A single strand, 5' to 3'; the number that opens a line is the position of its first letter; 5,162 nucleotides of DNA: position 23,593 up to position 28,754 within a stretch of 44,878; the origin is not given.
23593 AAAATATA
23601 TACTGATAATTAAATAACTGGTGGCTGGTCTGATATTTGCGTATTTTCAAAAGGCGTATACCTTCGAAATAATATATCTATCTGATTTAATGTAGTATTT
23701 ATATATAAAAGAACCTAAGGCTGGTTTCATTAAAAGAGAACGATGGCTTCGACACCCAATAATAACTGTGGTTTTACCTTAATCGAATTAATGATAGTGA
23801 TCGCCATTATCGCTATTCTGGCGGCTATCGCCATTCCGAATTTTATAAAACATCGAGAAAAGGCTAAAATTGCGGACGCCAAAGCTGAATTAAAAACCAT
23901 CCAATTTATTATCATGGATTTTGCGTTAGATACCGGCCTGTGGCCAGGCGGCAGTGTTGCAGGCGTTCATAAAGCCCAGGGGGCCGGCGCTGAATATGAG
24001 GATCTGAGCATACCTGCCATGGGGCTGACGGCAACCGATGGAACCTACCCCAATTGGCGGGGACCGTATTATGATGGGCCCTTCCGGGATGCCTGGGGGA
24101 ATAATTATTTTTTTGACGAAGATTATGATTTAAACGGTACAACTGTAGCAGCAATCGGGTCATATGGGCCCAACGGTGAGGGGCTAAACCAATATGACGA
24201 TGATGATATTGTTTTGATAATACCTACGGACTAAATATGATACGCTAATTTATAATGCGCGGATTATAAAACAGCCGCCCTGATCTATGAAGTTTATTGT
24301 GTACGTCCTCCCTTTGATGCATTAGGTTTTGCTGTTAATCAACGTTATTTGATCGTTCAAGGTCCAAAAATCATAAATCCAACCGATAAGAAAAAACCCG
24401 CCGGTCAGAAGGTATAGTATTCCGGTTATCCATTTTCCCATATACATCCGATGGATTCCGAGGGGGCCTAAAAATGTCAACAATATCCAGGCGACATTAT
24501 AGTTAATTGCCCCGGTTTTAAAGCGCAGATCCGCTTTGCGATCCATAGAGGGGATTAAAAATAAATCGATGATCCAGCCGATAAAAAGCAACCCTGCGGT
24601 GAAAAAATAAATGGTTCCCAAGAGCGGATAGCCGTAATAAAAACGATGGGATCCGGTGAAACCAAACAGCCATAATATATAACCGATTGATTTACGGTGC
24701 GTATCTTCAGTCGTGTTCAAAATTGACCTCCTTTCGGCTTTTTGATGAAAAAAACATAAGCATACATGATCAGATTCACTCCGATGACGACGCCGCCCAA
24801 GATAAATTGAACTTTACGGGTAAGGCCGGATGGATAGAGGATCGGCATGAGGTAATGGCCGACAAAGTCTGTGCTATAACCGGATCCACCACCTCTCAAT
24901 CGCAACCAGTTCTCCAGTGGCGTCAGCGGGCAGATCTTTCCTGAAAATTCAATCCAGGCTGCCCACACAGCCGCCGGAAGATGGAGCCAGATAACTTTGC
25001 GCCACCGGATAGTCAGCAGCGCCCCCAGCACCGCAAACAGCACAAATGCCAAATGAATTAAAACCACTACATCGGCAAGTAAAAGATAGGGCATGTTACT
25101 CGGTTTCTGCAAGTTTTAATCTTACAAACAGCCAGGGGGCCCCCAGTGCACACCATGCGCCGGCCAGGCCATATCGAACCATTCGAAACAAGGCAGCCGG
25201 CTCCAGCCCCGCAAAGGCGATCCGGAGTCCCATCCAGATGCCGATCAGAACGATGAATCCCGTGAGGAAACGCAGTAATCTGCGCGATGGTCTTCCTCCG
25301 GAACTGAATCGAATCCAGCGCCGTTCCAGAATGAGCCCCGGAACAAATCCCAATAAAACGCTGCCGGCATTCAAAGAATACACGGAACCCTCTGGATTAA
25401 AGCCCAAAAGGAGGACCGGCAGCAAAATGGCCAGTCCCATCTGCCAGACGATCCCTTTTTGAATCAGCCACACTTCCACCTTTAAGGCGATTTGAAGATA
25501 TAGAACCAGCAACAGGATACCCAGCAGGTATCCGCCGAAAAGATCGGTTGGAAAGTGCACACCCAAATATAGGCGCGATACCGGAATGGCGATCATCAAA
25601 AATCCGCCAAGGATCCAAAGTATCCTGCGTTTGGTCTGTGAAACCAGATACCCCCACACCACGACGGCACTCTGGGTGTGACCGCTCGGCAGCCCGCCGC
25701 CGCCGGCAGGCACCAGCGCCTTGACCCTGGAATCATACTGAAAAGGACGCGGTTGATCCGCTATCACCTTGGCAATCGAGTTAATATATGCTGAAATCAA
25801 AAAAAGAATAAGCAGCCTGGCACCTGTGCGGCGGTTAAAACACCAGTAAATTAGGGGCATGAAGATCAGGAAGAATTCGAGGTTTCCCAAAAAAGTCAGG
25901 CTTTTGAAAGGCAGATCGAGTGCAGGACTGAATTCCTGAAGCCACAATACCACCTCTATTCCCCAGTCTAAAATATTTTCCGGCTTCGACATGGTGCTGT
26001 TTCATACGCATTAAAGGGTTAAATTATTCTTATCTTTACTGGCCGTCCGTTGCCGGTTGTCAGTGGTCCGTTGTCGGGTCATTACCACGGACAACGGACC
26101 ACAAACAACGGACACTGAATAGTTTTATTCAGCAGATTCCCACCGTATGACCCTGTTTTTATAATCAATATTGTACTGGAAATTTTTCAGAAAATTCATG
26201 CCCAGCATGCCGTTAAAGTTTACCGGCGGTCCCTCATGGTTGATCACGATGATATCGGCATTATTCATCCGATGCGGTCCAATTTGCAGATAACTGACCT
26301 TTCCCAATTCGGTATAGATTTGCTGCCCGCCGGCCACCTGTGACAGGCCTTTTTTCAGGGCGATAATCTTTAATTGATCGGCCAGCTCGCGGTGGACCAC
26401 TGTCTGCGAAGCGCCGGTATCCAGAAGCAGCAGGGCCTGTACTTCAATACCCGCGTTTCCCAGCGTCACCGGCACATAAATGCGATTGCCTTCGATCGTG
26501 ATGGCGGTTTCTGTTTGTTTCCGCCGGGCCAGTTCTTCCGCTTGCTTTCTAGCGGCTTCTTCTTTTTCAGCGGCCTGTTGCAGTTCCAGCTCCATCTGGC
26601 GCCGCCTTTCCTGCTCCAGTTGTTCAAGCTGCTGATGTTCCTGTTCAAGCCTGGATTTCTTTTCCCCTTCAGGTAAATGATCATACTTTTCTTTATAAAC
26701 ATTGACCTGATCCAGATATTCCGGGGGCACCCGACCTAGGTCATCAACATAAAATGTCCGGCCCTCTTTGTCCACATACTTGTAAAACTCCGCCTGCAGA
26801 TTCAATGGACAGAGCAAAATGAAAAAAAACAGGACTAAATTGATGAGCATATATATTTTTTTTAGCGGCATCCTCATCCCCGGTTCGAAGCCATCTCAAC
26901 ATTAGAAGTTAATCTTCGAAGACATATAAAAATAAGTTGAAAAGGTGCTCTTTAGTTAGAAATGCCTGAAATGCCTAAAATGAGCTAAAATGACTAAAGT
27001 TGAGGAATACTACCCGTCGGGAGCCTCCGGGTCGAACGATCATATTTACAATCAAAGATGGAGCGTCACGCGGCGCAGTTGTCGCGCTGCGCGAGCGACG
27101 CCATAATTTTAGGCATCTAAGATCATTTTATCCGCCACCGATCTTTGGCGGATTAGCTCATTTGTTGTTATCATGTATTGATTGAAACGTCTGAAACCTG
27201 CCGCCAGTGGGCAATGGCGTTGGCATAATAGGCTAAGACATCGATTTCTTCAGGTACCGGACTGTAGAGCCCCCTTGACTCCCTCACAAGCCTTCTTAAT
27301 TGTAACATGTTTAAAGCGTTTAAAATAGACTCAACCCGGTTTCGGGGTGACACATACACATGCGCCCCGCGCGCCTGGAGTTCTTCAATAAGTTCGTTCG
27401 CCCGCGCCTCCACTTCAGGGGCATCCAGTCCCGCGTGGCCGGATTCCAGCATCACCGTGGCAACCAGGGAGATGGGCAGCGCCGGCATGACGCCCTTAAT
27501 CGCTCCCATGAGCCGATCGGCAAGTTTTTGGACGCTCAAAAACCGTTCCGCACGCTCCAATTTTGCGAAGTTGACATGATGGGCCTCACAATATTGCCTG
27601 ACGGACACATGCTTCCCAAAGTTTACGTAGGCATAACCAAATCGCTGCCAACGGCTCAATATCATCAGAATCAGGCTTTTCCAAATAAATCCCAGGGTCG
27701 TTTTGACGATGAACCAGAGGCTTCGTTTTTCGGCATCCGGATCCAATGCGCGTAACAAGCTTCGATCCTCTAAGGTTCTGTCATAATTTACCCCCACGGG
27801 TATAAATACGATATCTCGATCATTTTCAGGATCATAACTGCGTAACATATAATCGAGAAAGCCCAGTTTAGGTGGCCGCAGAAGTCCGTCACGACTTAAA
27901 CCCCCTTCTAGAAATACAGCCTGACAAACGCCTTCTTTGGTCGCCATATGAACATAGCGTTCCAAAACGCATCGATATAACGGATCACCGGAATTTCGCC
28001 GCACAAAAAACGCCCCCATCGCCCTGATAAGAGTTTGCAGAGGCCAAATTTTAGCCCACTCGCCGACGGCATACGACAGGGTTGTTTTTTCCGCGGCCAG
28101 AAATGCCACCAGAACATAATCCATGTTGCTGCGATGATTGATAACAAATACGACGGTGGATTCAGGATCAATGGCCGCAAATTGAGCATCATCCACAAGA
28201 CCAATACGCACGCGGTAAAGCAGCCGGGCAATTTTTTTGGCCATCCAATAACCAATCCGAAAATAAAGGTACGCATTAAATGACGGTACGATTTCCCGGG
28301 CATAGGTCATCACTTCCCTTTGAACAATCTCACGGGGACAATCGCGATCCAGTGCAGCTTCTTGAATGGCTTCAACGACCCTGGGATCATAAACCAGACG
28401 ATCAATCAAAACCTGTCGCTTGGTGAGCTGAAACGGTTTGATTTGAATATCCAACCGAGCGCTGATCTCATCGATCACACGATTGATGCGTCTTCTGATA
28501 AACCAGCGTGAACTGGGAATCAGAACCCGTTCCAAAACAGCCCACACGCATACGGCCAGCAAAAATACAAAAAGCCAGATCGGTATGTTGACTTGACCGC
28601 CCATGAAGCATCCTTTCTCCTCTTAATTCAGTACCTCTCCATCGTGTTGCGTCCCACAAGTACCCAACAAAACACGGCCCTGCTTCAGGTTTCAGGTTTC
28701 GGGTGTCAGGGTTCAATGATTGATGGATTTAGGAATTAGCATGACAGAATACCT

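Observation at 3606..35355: Window-wide class of intergenic/intercistronic hairpin elements whose arms are tandem heptamers (four different 'alphabets', one geometry)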

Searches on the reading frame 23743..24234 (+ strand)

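Call 78: search_protein_families(library=pfam, proteins=[window:23743-24234:+], max_evalue=0.0001)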
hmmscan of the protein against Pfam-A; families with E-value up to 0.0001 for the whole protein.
window:23743-24234:+ (163 aa): 2 families
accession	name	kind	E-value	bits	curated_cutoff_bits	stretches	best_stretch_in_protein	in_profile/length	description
PF07963.17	N_methyl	-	4.4e-11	42.3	21.2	1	6-31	2-27/27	Prokaryotic N-terminal methylation motif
PF08334.16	T2SSG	-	6.2e-06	26.7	21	0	34-155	2-104/108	Type II secretion system (T2SS), protein G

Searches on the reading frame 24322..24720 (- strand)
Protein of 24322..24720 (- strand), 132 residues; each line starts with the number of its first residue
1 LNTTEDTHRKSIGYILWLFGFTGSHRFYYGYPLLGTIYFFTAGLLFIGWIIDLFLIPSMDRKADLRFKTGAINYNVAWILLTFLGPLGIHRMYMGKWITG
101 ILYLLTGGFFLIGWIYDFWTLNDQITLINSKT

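Call 78: search_protein_families(library=pfam, proteins=[window:24322-24720:-], max_evalue=0.0001)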
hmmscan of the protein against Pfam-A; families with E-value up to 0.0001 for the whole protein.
window:24322-24720:- (132 aa): 1 family
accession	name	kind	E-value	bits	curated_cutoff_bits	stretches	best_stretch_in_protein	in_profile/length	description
PF05154.21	TM2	-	3.6e-29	101.2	27.9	2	73-119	4-51/51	TM2 domain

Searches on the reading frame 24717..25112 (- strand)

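Call 78: search_protein_families(library=pfam, proteins=[window:24717-25112:-], max_evalue=0.0001)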
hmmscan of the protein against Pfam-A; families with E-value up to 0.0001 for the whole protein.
window:24717-25112:- (131 aa): 1 family
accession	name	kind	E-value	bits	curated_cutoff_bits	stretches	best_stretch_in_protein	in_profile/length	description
PF10861.13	DUF2784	-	5.8e-37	126.5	29.7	1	11-117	2-108/109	Protein of Unknown function (DUF2784)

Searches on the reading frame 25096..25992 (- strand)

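Call 55: search_protein_families(library=pfam, proteins=[window:25096-25992:-], max_evalue=0.00001)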
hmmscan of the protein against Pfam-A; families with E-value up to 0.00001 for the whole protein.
window:25096-25992:- (298 aa): 1 family
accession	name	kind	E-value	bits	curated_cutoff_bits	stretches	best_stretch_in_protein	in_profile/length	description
PF01569.27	PAP2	-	1.6e-18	67.1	27.2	1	59-169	4-125/130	PAP2 superfamily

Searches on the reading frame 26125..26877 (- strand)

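Call 55: search_protein_families(library=pfam, proteins=[window:26125-26877:-], max_evalue=0.00001)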
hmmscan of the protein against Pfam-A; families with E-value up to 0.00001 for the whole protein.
window:26125-26877:- (250 aa): 2 families
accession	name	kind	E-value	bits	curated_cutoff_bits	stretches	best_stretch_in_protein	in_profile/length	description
PF13650.11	Asp_protease_2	-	5.5e-14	53.1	24.3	1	136-229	2-90/90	Aspartyl protease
PF13975.11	gag-asp_proteas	-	2.5e-12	47.7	28.2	1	150-232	12-92/92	gag-polyprotein putative aspartyl protease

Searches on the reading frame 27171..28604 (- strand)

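Call 55: search_protein_families(library=pfam, proteins=[window:27171-28604:-], max_evalue=0.00001)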
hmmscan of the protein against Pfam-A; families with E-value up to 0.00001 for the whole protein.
window:27171-28604:- (477 aa): 2 families
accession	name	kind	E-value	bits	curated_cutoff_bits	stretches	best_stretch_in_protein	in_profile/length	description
PF19277.4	GPAT_C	-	9.7e-23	81.4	25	1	320-467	28-184/344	Glycerol-3-phosphate acyltransferase C-terminal region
PF01553.26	Acyltransferase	-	3.3e-15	56.5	23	1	147-272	12-131/132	Acyltransferase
